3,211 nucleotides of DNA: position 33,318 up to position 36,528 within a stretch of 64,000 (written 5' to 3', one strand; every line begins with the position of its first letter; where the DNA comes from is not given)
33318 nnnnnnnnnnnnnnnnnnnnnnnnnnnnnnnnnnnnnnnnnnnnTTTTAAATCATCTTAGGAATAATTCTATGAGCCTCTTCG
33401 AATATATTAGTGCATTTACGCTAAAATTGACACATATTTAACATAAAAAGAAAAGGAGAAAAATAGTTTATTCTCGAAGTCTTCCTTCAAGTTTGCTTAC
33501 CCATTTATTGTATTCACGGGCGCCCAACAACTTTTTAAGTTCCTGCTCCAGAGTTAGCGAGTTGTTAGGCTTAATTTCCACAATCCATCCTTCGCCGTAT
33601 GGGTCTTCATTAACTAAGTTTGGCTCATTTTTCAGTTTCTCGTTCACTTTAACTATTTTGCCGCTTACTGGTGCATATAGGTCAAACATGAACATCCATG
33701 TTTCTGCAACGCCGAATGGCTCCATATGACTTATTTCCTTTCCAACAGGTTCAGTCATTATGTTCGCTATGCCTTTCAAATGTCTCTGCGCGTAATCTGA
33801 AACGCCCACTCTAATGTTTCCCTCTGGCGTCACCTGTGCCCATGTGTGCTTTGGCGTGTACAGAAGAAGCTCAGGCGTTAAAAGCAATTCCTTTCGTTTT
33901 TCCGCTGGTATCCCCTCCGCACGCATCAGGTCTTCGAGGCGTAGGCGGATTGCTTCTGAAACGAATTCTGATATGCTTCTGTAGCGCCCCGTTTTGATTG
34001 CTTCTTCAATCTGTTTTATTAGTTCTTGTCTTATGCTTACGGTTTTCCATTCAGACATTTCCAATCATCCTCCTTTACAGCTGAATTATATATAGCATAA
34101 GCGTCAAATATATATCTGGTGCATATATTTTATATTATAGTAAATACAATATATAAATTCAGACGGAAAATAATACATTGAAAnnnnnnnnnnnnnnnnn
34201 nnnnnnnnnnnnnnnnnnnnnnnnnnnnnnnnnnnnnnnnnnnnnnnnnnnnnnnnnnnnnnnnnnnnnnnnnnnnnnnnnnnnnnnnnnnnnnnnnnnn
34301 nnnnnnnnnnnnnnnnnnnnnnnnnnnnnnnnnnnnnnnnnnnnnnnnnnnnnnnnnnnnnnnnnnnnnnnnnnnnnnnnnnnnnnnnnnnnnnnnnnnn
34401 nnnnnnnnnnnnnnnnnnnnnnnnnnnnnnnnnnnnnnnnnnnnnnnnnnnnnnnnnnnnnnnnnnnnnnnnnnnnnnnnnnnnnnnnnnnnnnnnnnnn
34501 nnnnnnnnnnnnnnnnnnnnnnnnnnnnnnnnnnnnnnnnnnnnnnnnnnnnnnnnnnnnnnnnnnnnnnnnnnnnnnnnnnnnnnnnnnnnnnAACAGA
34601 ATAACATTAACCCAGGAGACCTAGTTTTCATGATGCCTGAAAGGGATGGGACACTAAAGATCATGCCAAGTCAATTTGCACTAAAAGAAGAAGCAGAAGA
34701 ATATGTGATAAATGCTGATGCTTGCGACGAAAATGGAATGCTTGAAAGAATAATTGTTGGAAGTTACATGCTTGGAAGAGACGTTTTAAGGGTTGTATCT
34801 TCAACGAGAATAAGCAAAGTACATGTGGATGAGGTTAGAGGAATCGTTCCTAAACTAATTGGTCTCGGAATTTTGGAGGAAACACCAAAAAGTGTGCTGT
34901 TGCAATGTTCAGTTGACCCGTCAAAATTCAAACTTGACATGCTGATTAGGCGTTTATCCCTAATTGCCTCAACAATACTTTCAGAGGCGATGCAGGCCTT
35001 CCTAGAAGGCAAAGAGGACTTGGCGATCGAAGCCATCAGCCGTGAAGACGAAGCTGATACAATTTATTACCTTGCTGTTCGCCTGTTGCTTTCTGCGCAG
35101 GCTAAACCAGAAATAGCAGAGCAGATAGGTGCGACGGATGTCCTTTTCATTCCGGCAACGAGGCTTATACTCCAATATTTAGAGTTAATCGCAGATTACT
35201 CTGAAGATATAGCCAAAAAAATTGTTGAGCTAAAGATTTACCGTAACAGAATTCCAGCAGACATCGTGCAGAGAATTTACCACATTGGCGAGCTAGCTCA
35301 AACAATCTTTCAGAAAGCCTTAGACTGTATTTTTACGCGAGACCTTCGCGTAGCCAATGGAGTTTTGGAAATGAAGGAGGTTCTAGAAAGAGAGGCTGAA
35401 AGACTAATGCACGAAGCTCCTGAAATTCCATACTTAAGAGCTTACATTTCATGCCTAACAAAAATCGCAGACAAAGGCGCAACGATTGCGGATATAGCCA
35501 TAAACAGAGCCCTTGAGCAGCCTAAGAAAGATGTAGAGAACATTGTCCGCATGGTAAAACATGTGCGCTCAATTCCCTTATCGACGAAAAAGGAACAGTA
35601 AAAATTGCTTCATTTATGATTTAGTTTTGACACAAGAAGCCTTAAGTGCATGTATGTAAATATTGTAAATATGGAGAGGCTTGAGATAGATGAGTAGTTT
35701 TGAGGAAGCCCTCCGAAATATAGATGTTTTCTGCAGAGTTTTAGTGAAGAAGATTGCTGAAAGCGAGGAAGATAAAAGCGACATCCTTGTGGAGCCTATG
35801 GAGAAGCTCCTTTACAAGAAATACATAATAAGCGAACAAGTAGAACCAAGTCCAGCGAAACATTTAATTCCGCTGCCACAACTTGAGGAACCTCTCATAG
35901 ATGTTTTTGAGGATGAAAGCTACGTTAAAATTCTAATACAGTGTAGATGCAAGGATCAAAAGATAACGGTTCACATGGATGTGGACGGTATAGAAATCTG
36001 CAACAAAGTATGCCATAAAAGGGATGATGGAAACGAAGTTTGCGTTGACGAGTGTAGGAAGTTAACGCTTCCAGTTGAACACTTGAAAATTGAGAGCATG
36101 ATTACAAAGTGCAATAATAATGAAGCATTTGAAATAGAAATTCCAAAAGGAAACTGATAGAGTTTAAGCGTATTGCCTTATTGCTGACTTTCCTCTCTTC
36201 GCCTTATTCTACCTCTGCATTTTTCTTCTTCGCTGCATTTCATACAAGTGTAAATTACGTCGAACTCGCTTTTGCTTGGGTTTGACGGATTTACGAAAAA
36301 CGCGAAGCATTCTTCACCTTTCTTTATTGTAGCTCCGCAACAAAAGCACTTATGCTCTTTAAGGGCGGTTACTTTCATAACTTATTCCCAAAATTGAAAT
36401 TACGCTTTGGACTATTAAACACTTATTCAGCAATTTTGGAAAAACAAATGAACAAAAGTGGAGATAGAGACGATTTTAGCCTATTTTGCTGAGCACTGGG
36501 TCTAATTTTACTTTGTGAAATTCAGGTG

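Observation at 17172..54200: Exceptional local density of Hdr/Mvh/Nfn-type electron-bifurcation parts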

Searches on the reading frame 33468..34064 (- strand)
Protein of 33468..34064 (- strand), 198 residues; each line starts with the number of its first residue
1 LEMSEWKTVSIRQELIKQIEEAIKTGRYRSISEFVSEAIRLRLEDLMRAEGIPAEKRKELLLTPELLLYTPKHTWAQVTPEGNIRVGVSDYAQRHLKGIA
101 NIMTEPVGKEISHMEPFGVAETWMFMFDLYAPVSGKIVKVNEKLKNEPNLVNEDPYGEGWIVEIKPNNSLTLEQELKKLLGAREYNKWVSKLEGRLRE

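Call 4: search_protein_families(library=pfam, proteins=[window:33468-34064:-])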
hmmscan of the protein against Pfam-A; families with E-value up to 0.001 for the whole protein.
window:33468-34064:- (198 aa): 3 families
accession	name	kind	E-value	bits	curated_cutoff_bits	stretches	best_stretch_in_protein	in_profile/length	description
PF01597.25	GCV_H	-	2.8e-31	108.4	22.2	1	67-190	1-120/122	Glycine cleavage H-protein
PF01402.27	RHH_1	-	0.00042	20.6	20.5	1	8-44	3-38/39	Ribbon-helix-helix protein, copG family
PF09606.15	Med15_N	-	0.00093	19.3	24.1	0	4-25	3-24/72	ARC105/Med15 mediator subunit N-terminal KIX domain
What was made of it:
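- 33468..34058 (-): RHH-GcvH-like protein, first gene of operon 1. Lacks the lipoyl lysine and has no cysteine. Probably a regulator. Pfam GCV_H plus a weak RHH_1 hit (call 4).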

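Call 38: search_protein_families(library=ncbifam, proteins=[window:33468-34064:-], max_evalue=0.00001)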
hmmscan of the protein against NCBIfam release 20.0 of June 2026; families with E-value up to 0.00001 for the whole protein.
window:33468-34064:- (198 aa): 4 families
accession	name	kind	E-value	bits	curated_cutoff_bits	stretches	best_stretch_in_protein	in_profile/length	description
NF002270.0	PRK01202.1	subfamily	1.9e-35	121.5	117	1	64-190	5-127/129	glycine cleavage system protein GcvH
TIGR00527.1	gcvH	equivalog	2.3e-29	102.1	115.85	1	64-189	3-125/129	glycine cleavage system protein GcvH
TIGR03077.1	not_gcvH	equivalog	4.2e-12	46.1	144.05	1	70-170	3-103/110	glycine cleavage protein H-like protein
NF045810.1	GcvH_rel_desulf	equivalog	1.8e-10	40.8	150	1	65-194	14-140/167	GcvH-related protein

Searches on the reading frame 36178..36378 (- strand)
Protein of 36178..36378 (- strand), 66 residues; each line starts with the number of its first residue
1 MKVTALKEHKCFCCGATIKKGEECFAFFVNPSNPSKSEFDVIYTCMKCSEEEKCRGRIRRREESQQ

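Call 63: search_protein_families(library=pfam, proteins=[window:36178-36378:-], max_evalue=0.001)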
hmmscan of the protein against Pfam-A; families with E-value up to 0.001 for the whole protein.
window:36178-36378:- (66 aa): 0 families

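Call 76: find_homologous_proteins(query=window:36178-36378:-, max_evalue=0.001)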
Query window:36178-36378:- (66 aa): 27 proteins with E <= 0.001 among 27 candidates.
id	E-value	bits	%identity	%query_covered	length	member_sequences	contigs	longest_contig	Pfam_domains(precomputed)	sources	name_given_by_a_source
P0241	1.3e-30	122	82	100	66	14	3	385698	-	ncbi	ncbi:MAG: hypothetical protein QXX51_00975 [Candidatus Bathyarchaeia archaeon]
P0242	2.8e-29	118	81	97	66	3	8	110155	-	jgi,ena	jgi:hypothetical protein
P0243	1.0e-27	113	82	92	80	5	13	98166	-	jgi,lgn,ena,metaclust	jgi:hypothetical protein|metaclust:\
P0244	3.9e-27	111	76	100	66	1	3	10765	-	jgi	-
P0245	4.3e-27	111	77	100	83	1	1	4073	-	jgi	-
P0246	8.9e-27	110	77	100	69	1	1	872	-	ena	-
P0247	1.9e-26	109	74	100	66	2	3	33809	-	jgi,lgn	jgi:hypothetical protein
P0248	2.2e-26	108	77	92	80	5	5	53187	-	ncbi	ncbi:MAG: hypothetical protein QXH40_06535 [Candidatus Bathyarchaeia archaeon]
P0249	4.7e-26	107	74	100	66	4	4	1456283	-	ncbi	ncbi:MAG: hypothetical protein QXN36_03645 [Candidatus Bathyarchaeia archaeon]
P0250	6.0e-26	107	77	92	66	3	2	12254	-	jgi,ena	-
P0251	1.1e-25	106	71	100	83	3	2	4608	-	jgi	jgi:hypothetical protein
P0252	1.1e-25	106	72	97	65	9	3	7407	-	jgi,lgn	-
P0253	1.4e-25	106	77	92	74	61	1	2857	-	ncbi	ncbi:MAG: hypothetical protein QXK26_03585 [Candidatus Bathyarchaeia archaeon]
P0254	1.5e-25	106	74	92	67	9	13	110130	-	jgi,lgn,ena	jgi:hypothetical protein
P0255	1.7e-25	106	74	92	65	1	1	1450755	-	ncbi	ncbi:MAG: hypothetical protein ACPLKQ_03845 [Candidatus Bathyarchaeales archaeon]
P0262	1.6e-23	99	67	92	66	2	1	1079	-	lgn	-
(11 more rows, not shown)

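Call 79: find_encoding_contigs(protein=P0249, flank=7000, max_places=2)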
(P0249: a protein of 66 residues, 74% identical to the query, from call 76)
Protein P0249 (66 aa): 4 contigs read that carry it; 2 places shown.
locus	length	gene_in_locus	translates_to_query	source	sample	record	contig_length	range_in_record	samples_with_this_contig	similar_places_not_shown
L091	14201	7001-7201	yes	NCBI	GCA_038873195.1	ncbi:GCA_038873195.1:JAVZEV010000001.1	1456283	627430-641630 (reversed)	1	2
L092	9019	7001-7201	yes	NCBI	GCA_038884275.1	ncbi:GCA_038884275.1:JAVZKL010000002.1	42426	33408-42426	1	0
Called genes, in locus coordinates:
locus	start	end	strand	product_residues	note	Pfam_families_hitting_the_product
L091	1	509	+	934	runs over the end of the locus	PF02629:CoA_binding, PF13380:CoA_binding_2, PF13607:Succ_CoA_lig, PF19045:Ligase_CoA_2, PF13549:ATP-grasp_5, PF00583:Acetyltransf_1, PF13302:Acetyltransf_3, PF13508:Acetyltransf_7 (faint)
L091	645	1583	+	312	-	PF01058:Oxidored_q6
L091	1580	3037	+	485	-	PF27537:HoxH, PF00374:NiFeSe_Hases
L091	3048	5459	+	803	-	PF00890:FAD_binding_2 (weak), PF01266:DAO (weak), PF07992:Pyr_redox_2 (weak), PF12831:FAD_oxidored, PF13450:NAD_binding_8 (weak), PF12838:Fer4_7, PF14697:Fer4_21, PF02662:FlpD, +9 more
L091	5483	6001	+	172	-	PF13534:Fer4_17, PF13183:Fer4_8, PF12838:Fer4_7 (faint), PF13187:Fer4_9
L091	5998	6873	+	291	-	PF02754:CCG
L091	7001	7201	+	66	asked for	-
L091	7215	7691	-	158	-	-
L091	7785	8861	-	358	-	PF04014:MazE_antitoxin, PF01895:PhoU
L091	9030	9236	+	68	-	PF09834:DUF2061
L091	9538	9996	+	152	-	PF01597:GCV_H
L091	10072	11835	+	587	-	PF14691:Fer4_20, PF01266:DAO (weak), PF01946:Thi4 (weak), PF07992:Pyr_redox_2, PF13450:NAD_binding_8, PF13738:Pyr_redox_3 (weak), PF14697:Fer4_21, PF12838:Fer4_7, +14 more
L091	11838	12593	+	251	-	PF02662:FlpD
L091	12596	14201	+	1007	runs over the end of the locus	PF07992:Pyr_redox_2, PF12831:FAD_oxidored (weak), PF13187:Fer4_9, PF13237:Fer4_10, PF07992:Pyr_redox_2, PF13450:NAD_binding_8, PF12838:Fer4_7, PF14697:Fer4_21, +21 more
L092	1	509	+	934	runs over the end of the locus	PF02629:CoA_binding, PF13380:CoA_binding_2, PF13607:Succ_CoA_lig, PF19045:Ligase_CoA_2, PF13549:ATP-grasp_5, PF00583:Acetyltransf_1, PF13302:Acetyltransf_3, PF13508:Acetyltransf_7 (faint)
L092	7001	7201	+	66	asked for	-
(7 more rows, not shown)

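Call 80: find_encoding_contigs(protein=P0262, flank=7000, max_places=2)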
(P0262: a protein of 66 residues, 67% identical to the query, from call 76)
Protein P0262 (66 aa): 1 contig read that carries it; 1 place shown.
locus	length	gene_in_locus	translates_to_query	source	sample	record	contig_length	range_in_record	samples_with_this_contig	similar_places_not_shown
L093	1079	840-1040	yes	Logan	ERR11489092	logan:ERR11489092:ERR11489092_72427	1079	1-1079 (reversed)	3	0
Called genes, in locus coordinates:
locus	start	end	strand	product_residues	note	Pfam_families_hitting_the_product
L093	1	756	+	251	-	?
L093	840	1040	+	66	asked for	-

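Call 82: search_protein_families(library=ncbifam, proteins=[window:36178-36378:-], max_evalue=0.01)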
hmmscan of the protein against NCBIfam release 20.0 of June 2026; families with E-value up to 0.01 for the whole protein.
window:36178-36378:- (66 aa): 0 families

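Call 83: predict_structure(alignment_id=A2)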
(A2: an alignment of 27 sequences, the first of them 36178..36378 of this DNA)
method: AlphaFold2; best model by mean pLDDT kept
length: 66 residues; sequences in the alignment: 27
mean_pLDDT: 88.0   pTM: 0.71
mean pLDDT of the five models: 88.0, 83.8, 81.5, 80.8, 77.1
residues with pLDDT >= 90: 35; 70-90: 27; 50-70: 3; < 50: 1
segments of 3 or more residues with pLDDT < 50: none
pLDDT, mean of each block of 10 residues (from residue 1): 95 96 93 79 92 86 66
secondary structure, 60 per line:
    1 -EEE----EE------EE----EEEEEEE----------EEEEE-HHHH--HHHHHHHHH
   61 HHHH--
elements in order: E2-4 E23-29 E40-44 H46-49 H52-64

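Call 85: fold_search(model_id=the predicted structure, library=pdb)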
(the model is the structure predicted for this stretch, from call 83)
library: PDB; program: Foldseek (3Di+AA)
matches with E <= 10: 261; with E <= 0.001: 0
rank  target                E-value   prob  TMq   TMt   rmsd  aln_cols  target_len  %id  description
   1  8g0h_C                5.1e-02  1.00  0.64  0.20   1.6        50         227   18  Human PARP1 deltaV687-E688 bound to UKTT5 (compound 10) and to a DNA double strand break. (released 2024-02-07)
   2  4opx_A                5.8e-02  1.00  0.60  0.19   1.7        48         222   19  Structure of Human PARP-1 bound to a DNA double strand break in complex with (2R)-5-fluoro-2-methyl-2,3-dihydro-1-benz (released 2014-07-02)
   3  3od8_D                7.5e-02  1.00  0.60  0.46   1.7        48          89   19  Human PARP-1 zinc finger 1 (Zn1) bound to DNA (released 2011-01-12)
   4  3od8_A                8.0e-02  1.00  0.63  0.49   1.8        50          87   18  Human PARP-1 zinc finger 1 (Zn1) bound to DNA (released 2011-01-12)
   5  7s6h_C                8.0e-02  1.00  0.59  0.19   1.8        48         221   19  Human PARP1 deltaV687-E688 bound to NAD+ analog EB-47 and to a DNA double strand break. (released 2022-06-29)
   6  7s6h_A                8.0e-02  1.00  0.59  0.19   1.8        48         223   19  Human PARP1 deltaV687-E688 bound to NAD+ analog EB-47 and to a DNA double strand break. (released 2022-06-29)
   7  3od8_H                1.0e-01  1.00  0.63  0.48   1.4        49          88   18  Human PARP-1 zinc finger 1 (Zn1) bound to DNA (released 2011-01-12)
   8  7s6m_A                1.0e-01  1.00  0.61  0.20   1.9        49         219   18  Human PARP1 deltaV687-E688 bound to a DNA double strand break. (released 2022-06-29)
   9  2dmj_MODEL_1_A        1.2e-01  0.99  0.53  0.35   2.5        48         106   19  Solution structure of the first zf-PARP domain of human Poly(ADP-ribose)polymerase-1 (released 2007-04-24)
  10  3oda_B                1.6e-01  1.00  0.60  0.47   1.7        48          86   19  Human PARP-1 zinc finger 1 (Zn1) bound to DNA (released 2011-01-12)
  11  7s81_A                1.6e-01  1.00  0.61  0.45   1.9        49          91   18  Structure of human PARP1 domains (Zn1, Zn3, WGR, HD) bound to a DNA double strand break. (released 2022-06-29)
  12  2l30_MODEL_1_A        1.7e-01  0.98  0.55  0.36   2.3        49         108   18  Human PARP-1 zinc finger 1 (released 2011-02-02)
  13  7s68_A                1.8e-01  0.99  0.58  0.19   2.0        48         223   19  Structure of human PARP1 domains (Zn1, Zn3, WGR and HD) bound to a DNA double strand break. (released 2022-06-29)
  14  3ode_B                1.8e-01  0.98  0.63  0.47   2.8        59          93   19  Human PARP-1 zinc finger 2 (Zn2) bound to DNA (released 2011-01-12)
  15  7s81_N                2.1e-01  0.99  0.61  0.46   1.9        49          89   18  Structure of human PARP1 domains (Zn1, Zn3, WGR, HD) bound to a DNA double strand break. (released 2022-06-29)
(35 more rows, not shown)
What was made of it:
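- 36178..36378 (-): Conserved 66-aa zinc-finger-like protein downstream of hdrB2. Not called as a gene in the two assemblies whose gene calls I saw. AF2 pLDDT 88, with a weak resemblance to the PARP-type zinc finger (calls 83, 85).
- Tried and rejected: The conserved 66-aa Cys-rich ORF after hdrB2 models as a zinc-finger-like fold (calls 83, 85), so it is more likely zinc-binding than a redox carrier.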
